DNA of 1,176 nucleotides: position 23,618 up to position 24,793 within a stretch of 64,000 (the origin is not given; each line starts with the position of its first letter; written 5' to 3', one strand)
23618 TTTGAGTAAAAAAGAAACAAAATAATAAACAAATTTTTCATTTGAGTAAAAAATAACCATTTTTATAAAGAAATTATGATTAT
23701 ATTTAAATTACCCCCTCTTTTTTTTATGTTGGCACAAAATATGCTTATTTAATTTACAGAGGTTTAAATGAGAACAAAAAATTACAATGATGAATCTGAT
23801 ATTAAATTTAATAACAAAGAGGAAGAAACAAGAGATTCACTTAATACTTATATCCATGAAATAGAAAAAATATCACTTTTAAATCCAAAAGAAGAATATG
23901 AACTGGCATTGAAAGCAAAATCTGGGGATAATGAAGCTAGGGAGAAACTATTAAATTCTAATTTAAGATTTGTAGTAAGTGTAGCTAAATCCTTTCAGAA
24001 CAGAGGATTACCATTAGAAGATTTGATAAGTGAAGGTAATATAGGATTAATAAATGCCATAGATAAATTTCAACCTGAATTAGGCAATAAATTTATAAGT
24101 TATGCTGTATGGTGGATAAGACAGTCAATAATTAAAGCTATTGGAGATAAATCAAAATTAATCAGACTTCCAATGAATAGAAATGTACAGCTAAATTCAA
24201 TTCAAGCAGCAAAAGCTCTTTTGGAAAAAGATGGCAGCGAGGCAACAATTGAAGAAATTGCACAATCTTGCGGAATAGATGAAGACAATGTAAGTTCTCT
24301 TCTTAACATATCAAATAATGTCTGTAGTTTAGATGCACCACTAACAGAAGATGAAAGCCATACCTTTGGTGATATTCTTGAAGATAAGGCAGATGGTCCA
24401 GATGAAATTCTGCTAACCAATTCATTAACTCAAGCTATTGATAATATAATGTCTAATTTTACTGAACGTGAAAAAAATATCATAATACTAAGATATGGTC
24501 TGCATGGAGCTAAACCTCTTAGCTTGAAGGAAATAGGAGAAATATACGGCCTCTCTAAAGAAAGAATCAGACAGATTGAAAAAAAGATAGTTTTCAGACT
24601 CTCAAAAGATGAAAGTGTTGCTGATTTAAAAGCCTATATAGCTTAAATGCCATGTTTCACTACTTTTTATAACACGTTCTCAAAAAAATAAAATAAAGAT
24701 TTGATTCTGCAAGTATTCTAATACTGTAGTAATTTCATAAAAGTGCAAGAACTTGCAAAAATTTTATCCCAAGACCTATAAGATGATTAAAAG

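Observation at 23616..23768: Sigma-54 type promoter with phased upstream direct repeats in front of an alternative sigma factor gene (possible sigma cascade)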

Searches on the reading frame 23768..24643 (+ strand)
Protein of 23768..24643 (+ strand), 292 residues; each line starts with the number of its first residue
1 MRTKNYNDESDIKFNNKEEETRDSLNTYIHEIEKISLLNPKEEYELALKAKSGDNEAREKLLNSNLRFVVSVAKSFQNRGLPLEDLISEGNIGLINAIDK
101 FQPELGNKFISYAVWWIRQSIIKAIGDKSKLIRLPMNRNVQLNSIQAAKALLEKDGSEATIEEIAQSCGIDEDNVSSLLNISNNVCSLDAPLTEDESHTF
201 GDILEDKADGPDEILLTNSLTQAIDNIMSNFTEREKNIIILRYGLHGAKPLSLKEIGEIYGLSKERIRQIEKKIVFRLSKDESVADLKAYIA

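Call 10: find_encoding_contigs(protein=window:23768-24643:+, flank=10000, max_places=10)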
Protein window:23768-24643:+ (292 aa): 3 contigs read that carry it; 3 places shown.
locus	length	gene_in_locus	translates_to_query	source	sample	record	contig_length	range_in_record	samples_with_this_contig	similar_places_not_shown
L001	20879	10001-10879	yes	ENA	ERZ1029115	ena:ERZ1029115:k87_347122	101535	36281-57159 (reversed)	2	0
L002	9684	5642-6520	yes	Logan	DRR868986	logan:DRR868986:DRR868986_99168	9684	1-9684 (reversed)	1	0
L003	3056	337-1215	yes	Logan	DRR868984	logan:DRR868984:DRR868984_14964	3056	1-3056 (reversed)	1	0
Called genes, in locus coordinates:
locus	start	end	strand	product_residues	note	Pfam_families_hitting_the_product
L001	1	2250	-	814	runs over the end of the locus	PF00403:HMA, PF00122:E1-E2_ATPase, PF00702:Hydrolase, PF00403:HMA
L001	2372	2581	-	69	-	PF01165:Ribosomal_S21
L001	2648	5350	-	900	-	PF01326:PPDK_N, PF00391:PEP-utilizers, PF02896:PEP-utilizers_C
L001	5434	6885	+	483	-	PF03448:MgtE_N, PF00571:CBS, PF01769:MgtE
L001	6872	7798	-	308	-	PF19700:DUF6198 (weak), PF02588:YitT_membrane, PF10035:DUF2179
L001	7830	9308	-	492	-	-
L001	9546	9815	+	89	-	-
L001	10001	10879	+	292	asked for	PF00140:Sigma70_r1_2, PF04542:Sigma70_r2, PF04539:Sigma70_r3, PF04545:Sigma70_r4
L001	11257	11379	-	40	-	-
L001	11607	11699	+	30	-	-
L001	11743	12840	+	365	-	PF13173:AAA_14, PF13635:DUF4143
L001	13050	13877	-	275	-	PF01451:LMWPc, PF24585:YunG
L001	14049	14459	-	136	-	PF00011:HSP20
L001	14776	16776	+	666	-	-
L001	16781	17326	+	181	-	-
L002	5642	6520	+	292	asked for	PF00140:Sigma70_r1_2, PF04542:Sigma70_r2, PF04539:Sigma70_r3, PF04545:Sigma70_r4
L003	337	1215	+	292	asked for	PF00140:Sigma70_r1_2, PF04542:Sigma70_r2, PF04539:Sigma70_r3, PF04545:Sigma70_r4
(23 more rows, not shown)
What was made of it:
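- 23768..24646 (+): Gene for a 292-aa group-2 (RpoS-like) sigma-70 family factor. Pfam Sigma70_r1_2, r2, r3 and r4 (call 10).
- Checked: The downstream gene has Sigma70 regions 1.2, 2, 3 and 4 (call 10).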

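Call 12: find_related_loci(query=window:23768-24643:+, collection=genome_contigs, flank=6000)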
Query window:23768-24643:+ (292 aa) in genome_contigs; peptide patterns used: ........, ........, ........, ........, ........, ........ (x = any residue, [..] = any of these).
600 stretches matched a pattern (row limit reached: there are more); 599 encode a relative of the query (tblastn E <= 1e-3); the best 80 are kept; 80 distinct loci.
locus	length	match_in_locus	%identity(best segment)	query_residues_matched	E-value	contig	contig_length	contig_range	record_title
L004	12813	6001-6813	52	25-292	8e-85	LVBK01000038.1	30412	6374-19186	MAG: Spirochaetales bacterium Spiro_09 Spiro_09_contig_4121, whole genome shotgun sequence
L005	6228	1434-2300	48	2-292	1e-79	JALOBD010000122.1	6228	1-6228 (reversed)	MAG: Sphaerochaeta sp. isolate SO_2017_LW2 bin 77 scaffold_26809_c1_LW138R_2017, whole genome shotgun sequence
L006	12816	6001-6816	49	25-292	1e-78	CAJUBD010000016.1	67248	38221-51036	MAG TPA_asm: uncultured Treponema sp. isolate MGBC126140 genome assembly, contig: MGBC126140.16, whole genome shotgun se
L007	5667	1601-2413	48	25-292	7e-77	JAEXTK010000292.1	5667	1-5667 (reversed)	MAG: Spirochaetes bacterium isolate OH_HBrB_349 k127_1153516, whole genome shotgun sequence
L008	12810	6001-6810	49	25-291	5e-76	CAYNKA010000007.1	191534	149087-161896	MAG TPA_asm: uncultured Spirochaetaceae bacterium isolate binchicken_co20_228 genome assembly, contig: NODE_146_length_1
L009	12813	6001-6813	48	25-292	1e-74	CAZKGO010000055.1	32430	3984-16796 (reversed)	MAG TPA_asm: uncultured Spirochaetales bacterium isolate binchicken_co27_447 genome assembly, contig: NODE_2366_length_3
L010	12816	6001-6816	47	25-292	1e-73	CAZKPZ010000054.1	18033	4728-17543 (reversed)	MAG TPA_asm: uncultured Treponema sp. isolate binchicken_co353_8 genome assembly, contig: NODE_6304_length_18033_cov_4.6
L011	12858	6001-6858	44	4-292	3e-73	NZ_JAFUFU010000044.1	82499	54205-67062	MAG: Treponema sp. isolate RGIG4455 Roe_deer_Omasum-4__c5268, whole genome shotgun sequence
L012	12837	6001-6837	44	13-292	1e-72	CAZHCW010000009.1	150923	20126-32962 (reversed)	MAG TPA_asm: uncultured Ignavibacteriaceae bacterium isolate binchicken_co269_63 genome assembly, contig: NODE_107_lengt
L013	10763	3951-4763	48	25-292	9e-73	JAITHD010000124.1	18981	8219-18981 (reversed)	MAG: Treponema sp. isolate Pc512_bin5 k119_213433, whole genome shotgun sequence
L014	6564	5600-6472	42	6-292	2e-72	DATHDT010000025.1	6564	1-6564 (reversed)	MAG TPA_asm: Gemmatimonadales bacterium isolate SMAG_U12401 k141_146669, whole genome shotgun sequence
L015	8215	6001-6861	45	17-292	2e-72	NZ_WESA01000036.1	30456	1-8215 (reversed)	Rectinema subterraneum strain SURF-ANA1 NODE_36_30456_9802277733, whole genome shotgun sequence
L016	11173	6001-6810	44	24-291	2e-72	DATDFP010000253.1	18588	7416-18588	MAG TPA_asm: Gemmatimonadales bacterium isolate SMAG_U229 k141_927480, whole genome shotgun sequence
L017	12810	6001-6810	47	24-291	7e-72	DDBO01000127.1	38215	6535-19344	MAG TPA_asm: Bacteroidales bacterium UBA2030 UBA2030_contig_1405, whole genome shotgun sequence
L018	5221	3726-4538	46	25-292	4e-72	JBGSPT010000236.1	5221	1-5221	MAG: Treponematales bacterium isolate JTS-AC310 k141_4491979, whole genome shotgun sequence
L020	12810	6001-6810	48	25-290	4e-72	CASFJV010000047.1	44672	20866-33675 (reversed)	uncultured Spirochaetales bacterium isolate CO.O77.metabat-bins.102 genome assembly, contig: CO.O77.metabat-bins.102.fa_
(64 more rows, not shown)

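Call 15: find_homologous_proteins(query=window:23768-24643:+, max_evalue=1e-40)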
Query window:23768-24643:+ (292 aa): 7856 proteins with E <= 1e-40 among 8000 candidates; the best 120 are listed.
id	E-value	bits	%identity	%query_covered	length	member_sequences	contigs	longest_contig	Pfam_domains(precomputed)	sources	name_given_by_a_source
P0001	3.0e-181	619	99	100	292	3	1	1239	PF04545.23,PF00140.26,PF04542.21,PF04539.23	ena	-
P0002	8.4e-117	407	67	96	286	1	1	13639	PF04545.23,PF00140.26,PF04542.21,PF04539.23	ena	-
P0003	1.2e-116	407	67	96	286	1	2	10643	PF04545.23,PF00140.26,PF04542.21,PF04539.23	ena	-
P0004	1.8e-116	406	67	96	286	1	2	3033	PF04545.23,PF00140.26,PF04542.21,PF04539.23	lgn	-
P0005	2.7e-116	406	67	96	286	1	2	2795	PF04545.23,PF00140.26,PF04542.21,PF04539.23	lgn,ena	-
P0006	3.0e-103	363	61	92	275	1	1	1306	PF04545.23,PF00140.26,PF04542.21,PF04539.23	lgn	-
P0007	5.4e-103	362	60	92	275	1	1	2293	PF04545.23,PF00140.26,PF04542.21,PF04539.23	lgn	-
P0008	2.7e-102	360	61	92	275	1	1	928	PF04545.23,PF00140.26,PF04542.21,PF04539.23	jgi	-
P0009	4.4e-102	359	61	92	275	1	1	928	PF04545.23,PF00140.26,PF04542.21,PF04539.23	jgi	-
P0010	1.4e-101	357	60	92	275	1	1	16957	PF04545.23,PF00140.26,PF04542.21,PF04539.23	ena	-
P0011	1.8e-101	357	60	92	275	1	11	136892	PF04545.23,PF00140.26,PF04542.21,PF04539.23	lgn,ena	-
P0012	2.0e-101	357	60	92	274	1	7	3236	PF04545.23,PF00140.26,PF04542.21,PF04539.23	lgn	-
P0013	4.1e-101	356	60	92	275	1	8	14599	PF04545.23,PF00140.26,PF04542.21,PF04539.23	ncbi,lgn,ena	-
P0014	4.9e-101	356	60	92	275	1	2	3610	PF04545.23,PF00140.26,PF04542.21,PF04539.23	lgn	-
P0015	5.7e-101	355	60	92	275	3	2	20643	PF04545.23,PF00140.26,PF04542.21,PF04539.23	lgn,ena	-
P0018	2.0e-100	354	59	92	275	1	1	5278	PF04545.23,PF00140.26,PF04542.21,PF04539.23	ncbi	-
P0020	1.2e-99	351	59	92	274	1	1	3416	PF04545.23,PF00140.26,PF04542.21,PF04539.23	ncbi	-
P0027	6.1e-95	336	56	92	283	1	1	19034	PF04545.23,PF00140.26,PF04542.21,PF04539.23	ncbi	-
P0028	6.7e-95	336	58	92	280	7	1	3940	PF04545.23,PF00140.26,PF04542.21,PF04539.23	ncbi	-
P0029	1.3e-94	335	57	92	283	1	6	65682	PF04545.23,PF00140.26,PF04542.21,PF04539.23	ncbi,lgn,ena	-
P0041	3.7e-94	333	57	95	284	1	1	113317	PF04545.23,PF00140.26,PF04542.21,PF04539.23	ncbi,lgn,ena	-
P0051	4.9e-94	333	57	95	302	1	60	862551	PF04545.23,PF00140.26,PF04542.21,PF04539.23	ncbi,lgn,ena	-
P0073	7.5e-94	332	57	95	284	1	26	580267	PF04545.23,PF00140.26,PF04542.21,PF04539.23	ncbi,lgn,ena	-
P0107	2.0e-93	331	56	95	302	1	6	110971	PF04545.23,PF00140.26,PF04542.21,PF04539.23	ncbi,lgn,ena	-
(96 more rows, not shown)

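Call 16: find_encoding_contigs(protein=P0002, flank=10000, max_places=3)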
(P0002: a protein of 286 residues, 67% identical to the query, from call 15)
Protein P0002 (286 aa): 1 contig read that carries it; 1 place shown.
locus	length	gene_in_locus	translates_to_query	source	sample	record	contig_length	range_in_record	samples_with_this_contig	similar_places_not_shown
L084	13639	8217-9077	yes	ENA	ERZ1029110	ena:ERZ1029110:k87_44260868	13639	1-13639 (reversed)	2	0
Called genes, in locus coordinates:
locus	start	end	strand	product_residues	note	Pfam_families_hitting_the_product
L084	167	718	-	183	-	PF01613:Flavin_Reduct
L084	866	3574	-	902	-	PF01326:PPDK_N, PF00391:PEP-utilizers, PF02896:PEP-utilizers_C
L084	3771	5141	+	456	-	PF03448:MgtE_N, PF00571:CBS, PF01769:MgtE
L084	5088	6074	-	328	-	PF02588:YitT_membrane, PF10035:DUF2179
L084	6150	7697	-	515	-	PF13623:SurA_N_2 (weak), PF13624:SurA_N_3 (weak)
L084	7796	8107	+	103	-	-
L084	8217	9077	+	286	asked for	PF00140:Sigma70_r1_2, PF04542:Sigma70_r2, PF04539:Sigma70_r3, PF04545:Sigma70_r4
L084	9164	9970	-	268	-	PF01643:Acyl-ACP_TE, PF20791:Acyl-ACP_TE_C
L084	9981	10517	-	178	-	PF02915:Rubrerythrin, PF21349:RUBY_RBDX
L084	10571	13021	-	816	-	PF00403:HMA, PF00122:E1-E2_ATPase, PF00702:Hydrolase, PF00403:HMA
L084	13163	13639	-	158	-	?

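Call 17: find_encoding_contigs(protein=P0003, flank=10000, max_places=3)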
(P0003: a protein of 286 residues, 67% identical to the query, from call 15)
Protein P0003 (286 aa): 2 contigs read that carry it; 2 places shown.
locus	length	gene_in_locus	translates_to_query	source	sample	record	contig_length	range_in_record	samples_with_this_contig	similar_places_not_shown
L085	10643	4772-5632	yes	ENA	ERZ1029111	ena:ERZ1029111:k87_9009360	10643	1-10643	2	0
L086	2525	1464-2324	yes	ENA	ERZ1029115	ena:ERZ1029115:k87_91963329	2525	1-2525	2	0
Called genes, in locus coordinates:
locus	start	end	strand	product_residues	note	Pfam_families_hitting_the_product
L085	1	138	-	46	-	?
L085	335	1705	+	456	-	PF03448:MgtE_N, PF00571:CBS, PF01769:MgtE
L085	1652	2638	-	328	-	PF02588:YitT_membrane, PF10035:DUF2179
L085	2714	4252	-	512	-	PF13623:SurA_N_2 (weak), PF13624:SurA_N_3 (weak)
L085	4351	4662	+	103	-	-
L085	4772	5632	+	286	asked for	PF00140:Sigma70_r1_2, PF04542:Sigma70_r2, PF04539:Sigma70_r3, PF04545:Sigma70_r4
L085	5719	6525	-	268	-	PF01643:Acyl-ACP_TE, PF20791:Acyl-ACP_TE_C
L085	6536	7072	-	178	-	PF02915:Rubrerythrin, PF21349:RUBY_RBDX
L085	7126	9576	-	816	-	PF00403:HMA, PF00122:E1-E2_ATPase, PF00702:Hydrolase, PF00403:HMA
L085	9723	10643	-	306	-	?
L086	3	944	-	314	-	?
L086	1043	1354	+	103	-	-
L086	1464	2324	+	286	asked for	PF00140:Sigma70_r1_2, PF04542:Sigma70_r2, PF04539:Sigma70_r3, PF04545:Sigma70_r4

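Call 18: find_encoding_contigs(protein=P0011, flank=10000, max_places=3)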
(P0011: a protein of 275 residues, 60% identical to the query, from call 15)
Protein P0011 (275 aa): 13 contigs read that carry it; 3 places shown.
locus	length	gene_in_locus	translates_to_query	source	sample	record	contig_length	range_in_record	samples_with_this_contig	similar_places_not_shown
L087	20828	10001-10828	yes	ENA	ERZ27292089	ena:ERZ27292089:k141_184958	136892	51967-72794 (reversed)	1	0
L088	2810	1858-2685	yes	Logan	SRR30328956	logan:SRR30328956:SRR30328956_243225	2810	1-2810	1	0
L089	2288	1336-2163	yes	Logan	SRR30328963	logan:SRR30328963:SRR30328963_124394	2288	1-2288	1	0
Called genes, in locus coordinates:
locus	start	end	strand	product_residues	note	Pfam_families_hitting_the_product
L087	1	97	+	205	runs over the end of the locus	PF00156:Pribosyltran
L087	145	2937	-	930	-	PF07517:SecA_DEAD, PF01043:SecA_PP_bind, PF21090:P-loop_SecA, PF07516:SecA_SW, PF02810:SEC-C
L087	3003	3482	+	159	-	PF02674:Colicin_V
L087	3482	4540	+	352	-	PF13177:DNA_pol3_delta2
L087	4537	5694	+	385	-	PF00512:HisKA, PF02518:HATPase_c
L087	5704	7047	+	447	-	PF00072:Response_reg, PF00158:Sigma54_activat, PF14532:Sigma54_activ_2, PF07724:AAA_2 (weak), PF00004:AAA (weak), PF07728:AAA_5, PF25601:AAA_lid_14, PF02954:HTH_8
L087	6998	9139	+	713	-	PF00270:DEAD (faint), PF06733:DEAD_2 (weak), PF13307:Helicase_C_2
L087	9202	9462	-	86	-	PF00166:Cpn10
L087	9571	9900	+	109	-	-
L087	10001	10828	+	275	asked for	PF00140:Sigma70_r1_2, PF04542:Sigma70_r2, PF04539:Sigma70_r3, PF04545:Sigma70_r4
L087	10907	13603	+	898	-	PF01326:PPDK_N, PF00391:PEP-utilizers, PF02896:PEP-utilizers_C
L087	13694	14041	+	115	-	PF01325:Fe_dep_repress (weak), PF02742:Fe_dep_repr_C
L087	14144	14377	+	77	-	-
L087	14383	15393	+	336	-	PF00814:TsaD, PF22521:HypF_C_2 (weak)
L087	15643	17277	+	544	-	PF00005:ABC_tran, PF02463:SMC_N (faint), PF13304:AAA_21 (faint), PF12848:ABC_tran_Xtn, PF00005:ABC_tran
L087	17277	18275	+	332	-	PF02073:Peptidase_M29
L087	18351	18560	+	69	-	PF01165:Ribosomal_S21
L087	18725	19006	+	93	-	PF11680:DUF3276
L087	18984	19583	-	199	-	PF01351:RNase_HII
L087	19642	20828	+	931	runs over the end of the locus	PF02463:SMC_N, PF13175:AAA_15, PF13304:AAA_21 (weak), PF13476:AAA_23, PF13555:AAA_29 (weak), PF13304:AAA_21 (weak)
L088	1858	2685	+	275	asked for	PF00140:Sigma70_r1_2, PF04542:Sigma70_r2, PF04539:Sigma70_r3, PF04545:Sigma70_r4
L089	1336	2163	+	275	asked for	PF00140:Sigma70_r1_2, PF04542:Sigma70_r2, PF04539:Sigma70_r3, PF04545:Sigma70_r4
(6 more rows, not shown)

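Call 26: search_protein_families(library=ncbifam, proteins=[window:23768-24643:+], max_evalue=0.001)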
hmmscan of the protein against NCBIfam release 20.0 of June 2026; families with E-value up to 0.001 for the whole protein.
window:23768-24643:+ (292 aa): 57 families (the best 25 are shown)
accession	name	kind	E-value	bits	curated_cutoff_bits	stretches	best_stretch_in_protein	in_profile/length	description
TIGR02394.1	rpoS_proteo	equivalog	4.6e-76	256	378.7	1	15-278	5-270/285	RNA polymerase sigma factor RpoS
NF004207.0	PRK05657.1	equivalog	2.3e-73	247.4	394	1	5-279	38-314/329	RNA polymerase sigma factor RpoS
TIGR02997.1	Sig70-cyanoRpoD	subfamily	3.1e-71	240.1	384.5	1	55-275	73-294/298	RNA polymerase sigma factor, RpoD/SigA family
TIGR02393.1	RpoD_Cterm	equivalog_domain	7.1e-68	228.7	354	1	57-291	1-237/238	RNA polymerase sigma factor RpoD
NF006666.0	PRK09210.1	equivalog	3e-67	227.5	572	1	18-291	94-369/370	RNA polymerase sigma factor RpoD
NF005920.0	PRK07921.1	subfamily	9.2e-67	225.4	464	1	34-291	69-327/328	RNA polymerase sigma factor SigB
NF004208.0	PRK05658.1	equivalog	1.2e-66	226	555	1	52-291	388-629/631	RNA polymerase sigma factor RpoD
NF041931.2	MzaA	equivalog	1.9e-65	222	800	1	38-291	458-714/726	MZA anti-phage system associated sigma-70 family RNA polymerase sigma factor MzaA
NF005643.0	PRK07406.1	equivalog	8.1e-64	216.1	500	2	55-291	159-396/397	RNA polymerase sigma factor RpoD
NF005785.0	PRK07598.1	equivalog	3.1e-63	214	554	1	54-284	173-404/415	RNA polymerase sigma factor SigC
NF005642.0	PRK07405.1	subfamily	2e-60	204.7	524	1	45-292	72-317/318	RNA polymerase sigma factor SigD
NF004615.0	PRK05949.1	subfamily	3e-56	190.7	530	1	44-291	80-325/327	RNA polymerase sigma factor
NF004561.0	PRK05901.1-3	equivalog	2.5e-55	188.6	582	1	37-279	281-524/537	RNA polymerase sigma factor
NF004562.0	PRK05901.1-4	equivalog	3.8e-54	184.2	779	1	54-290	314-552/571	RNA polymerase sigma factor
NF004564.0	PRK05901.2-2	equivalog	1.9e-53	181.8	617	1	18-285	206-486/500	RNA polymerase sigma factor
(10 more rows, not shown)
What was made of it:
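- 23768..24646 (+): Best NCBIfam match is RpoS TIGR02394 at 256 bits, below the 378.7-bit cut-off (call 26).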

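Call 55: search_protein_families(library=pfam, proteins=[L087:9571-9897:+, L087:5704-7044:+, L087:4537-5691:+, L020:1432-2799:+], max_evalue=0.01)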
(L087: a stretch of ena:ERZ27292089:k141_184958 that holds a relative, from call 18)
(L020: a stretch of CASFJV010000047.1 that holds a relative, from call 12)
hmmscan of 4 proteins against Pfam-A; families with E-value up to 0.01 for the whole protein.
L087:9571-9897:+ (109 aa): 0 families

L087:5704-7044:+ (447 aa): 13 families
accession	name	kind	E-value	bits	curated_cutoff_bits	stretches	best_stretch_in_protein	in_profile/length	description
PF00158.32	Sigma54_activat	-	4.3e-72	241.7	20.2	1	146-312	1-167/168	Sigma-54 interaction domain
PF00072.30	Response_reg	-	6.3e-30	104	30.2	1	5-114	1-110/111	Response regulator receiver domain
PF25601.1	AAA_lid_14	-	9e-28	96.4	27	1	318-397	1-80/87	AAA+ ATPase lid domain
PF14532.12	Sigma54_activ_2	-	3.7e-24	86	25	1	147-317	1-138/138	Sigma-54 interaction domain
PF02954.25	HTH_8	-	4.1e-11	42.9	22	1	407-446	1-40/42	Bacterial regulatory protein, Fis family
PF07728.20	AAA_5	-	3.4e-10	40.5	22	1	170-289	2-124/139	AAA domain (dynein-related subfamily)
PF00004.35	AAA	-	1.3e-07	32.6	21.2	1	170-304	1-128/131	ATPase family associated with various cellular activities (AAA)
PF07724.20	AAA_2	-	3.4e-07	30.9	27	1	168-298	4-135/166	AAA domain (Cdc48 subfamily)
PF13191.12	AAA_16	-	0.00066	20.6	32.6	1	145-209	1-64/167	AAA ATPase domain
PF00493.29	MCM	-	0.00069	19.2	23.3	1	168-289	58-174/224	MCM P-loop domain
PF20030.5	bpMoxR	-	0.0021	17.6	27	1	158-293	22-150/205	MoxR domain in the MoxR-vWA-beta-propeller ternary systems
PF01078.27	Mg_chelatase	-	0.0027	17.6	20.3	0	167-287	22-157/207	Magnesium chelatase, subunit ChlI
PF13401.12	AAA_22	-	0.0072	17.1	27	0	167-207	5-45/130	AAA domain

L087:4537-5691:+ (385 aa): 5 families
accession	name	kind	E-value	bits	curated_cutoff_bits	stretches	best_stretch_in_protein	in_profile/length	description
PF02518.31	HATPase_c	-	8.4e-25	87.8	26.4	1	269-376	2-110/111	Histidine kinase-, DNA gyrase B-, and HSP90-like ATPase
PF00512.31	HisKA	-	1.5e-13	51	26.9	1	156-219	2-59/66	His Kinase A (phospho-acceptor) domain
PF14501.12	HATPase_c_5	-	0.00033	21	22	1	275-362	8-91/102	GHKL domain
PF13589.12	HATPase_c_3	-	0.0056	17.2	25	0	274-329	4-55/137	Histidine kinase-, DNA gyrase B-, and HSP90-like ATPase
PF13581.12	HATPase_c_2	-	0.0058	17.1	27.4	0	281-347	40-106/127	Histidine kinase-like ATPase domain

L020:1432-2799:+ (456 aa): 13 families
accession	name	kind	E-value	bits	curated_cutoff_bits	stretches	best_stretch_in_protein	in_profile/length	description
PF00158.32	Sigma54_activat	-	1.5e-74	249.7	20.2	1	146-312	1-167/168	Sigma-54 interaction domain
PF00072.30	Response_reg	-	1.3e-31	109.5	30.2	1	6-114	2-110/111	Response regulator receiver domain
PF25601.1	AAA_lid_14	-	4.1e-28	97.5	27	1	318-398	1-81/87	AAA+ ATPase lid domain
PF14532.12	Sigma54_activ_2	-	7.5e-22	78.5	25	1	147-317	1-138/138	Sigma-54 interaction domain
PF02954.25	HTH_8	-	1.9e-12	47.1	22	1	408-449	1-42/42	Bacterial regulatory protein, Fis family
PF07728.20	AAA_5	-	3.5e-08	34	22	1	170-290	2-125/139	AAA domain (dynein-related subfamily)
PF07724.20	AAA_2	-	6.7e-06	26.7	27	1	167-298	3-135/166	AAA domain (Cdc48 subfamily)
PF00004.35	AAA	-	1.2e-05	26.2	21.2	1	170-288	1-110/131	ATPase family associated with various cellular activities (AAA)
PF20030.5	bpMoxR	-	0.00031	20.3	27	1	154-294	18-151/205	MoxR domain in the MoxR-vWA-beta-propeller ternary systems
PF01078.27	Mg_chelatase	-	0.00056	19.8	20.3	1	166-287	21-157/207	Magnesium chelatase, subunit ChlI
PF18041.7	MapZ_EC1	-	0.0011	19.8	33.1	1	116-164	35-83/129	MapZ extracellular domain 1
PF13191.12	AAA_16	-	0.0037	18.2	32.6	1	147-212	3-75/167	AAA ATPase domain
PF12775.13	AAA_7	-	0.0099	15.9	25.8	0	137-202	3-68/181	P-loop containing dynein motor region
